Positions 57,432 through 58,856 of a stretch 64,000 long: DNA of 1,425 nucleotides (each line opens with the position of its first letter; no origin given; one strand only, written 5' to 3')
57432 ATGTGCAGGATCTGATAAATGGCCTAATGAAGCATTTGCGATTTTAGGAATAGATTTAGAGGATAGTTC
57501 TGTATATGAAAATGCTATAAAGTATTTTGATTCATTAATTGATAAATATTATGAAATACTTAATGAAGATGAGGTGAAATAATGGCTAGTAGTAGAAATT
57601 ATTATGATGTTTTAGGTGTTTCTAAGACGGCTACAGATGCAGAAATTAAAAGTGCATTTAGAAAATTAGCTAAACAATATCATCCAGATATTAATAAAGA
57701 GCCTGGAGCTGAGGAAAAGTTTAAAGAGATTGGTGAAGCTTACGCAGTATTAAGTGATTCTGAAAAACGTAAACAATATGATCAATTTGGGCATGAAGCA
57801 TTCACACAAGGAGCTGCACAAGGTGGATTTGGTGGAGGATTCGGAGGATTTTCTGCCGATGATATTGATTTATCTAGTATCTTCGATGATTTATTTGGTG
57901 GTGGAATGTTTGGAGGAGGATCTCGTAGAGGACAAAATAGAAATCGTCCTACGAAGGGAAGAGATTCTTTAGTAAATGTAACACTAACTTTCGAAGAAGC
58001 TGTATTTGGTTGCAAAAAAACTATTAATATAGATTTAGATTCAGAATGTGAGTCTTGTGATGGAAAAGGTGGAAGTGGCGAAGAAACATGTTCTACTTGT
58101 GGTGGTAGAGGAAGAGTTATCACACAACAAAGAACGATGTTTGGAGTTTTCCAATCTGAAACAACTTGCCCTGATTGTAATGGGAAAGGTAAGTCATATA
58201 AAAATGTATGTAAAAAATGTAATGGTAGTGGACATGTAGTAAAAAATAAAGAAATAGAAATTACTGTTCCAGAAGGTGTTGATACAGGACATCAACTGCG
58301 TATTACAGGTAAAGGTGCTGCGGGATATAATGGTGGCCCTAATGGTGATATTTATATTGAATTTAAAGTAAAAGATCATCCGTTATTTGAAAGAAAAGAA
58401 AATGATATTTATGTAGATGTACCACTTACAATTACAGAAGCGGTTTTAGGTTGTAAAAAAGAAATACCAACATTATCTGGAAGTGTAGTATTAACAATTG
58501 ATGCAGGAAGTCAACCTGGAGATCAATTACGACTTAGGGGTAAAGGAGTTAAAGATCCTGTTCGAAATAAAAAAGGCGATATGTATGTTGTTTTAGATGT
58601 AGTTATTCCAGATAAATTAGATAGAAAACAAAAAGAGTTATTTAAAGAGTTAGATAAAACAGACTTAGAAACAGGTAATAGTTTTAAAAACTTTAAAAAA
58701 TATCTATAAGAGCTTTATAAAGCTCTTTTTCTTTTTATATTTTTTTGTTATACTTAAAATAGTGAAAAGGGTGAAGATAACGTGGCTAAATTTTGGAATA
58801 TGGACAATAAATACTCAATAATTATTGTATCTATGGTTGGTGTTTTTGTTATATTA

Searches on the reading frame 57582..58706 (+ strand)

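Call 81: search_protein_families(library=pfam, proteins=[window:57582-58706:+], max_evalue=0.01)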
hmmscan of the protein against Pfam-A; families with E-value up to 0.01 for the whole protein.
window:57582-58706:+ (375 aa): 4 families
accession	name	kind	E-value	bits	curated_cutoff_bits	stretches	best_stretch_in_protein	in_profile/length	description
PF01556.23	DnaJ_C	-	3.5e-49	167.2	26.6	1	131-343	3-152/152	DnaJ C terminal domain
PF00226.36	DnaJ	-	1.1e-28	99.5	27.8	1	6-67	1-63/63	DnaJ domain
PF00684.25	DnaJ_CXXCXGXG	-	1.2e-14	54.7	32.7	1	156-217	1-65/65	DnaJ central domain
PF15777.11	Anti-TRAP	-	0.0022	18.4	32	0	193-219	10-42/59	Tryptophan RNA-binding attenuator protein inhibitory protein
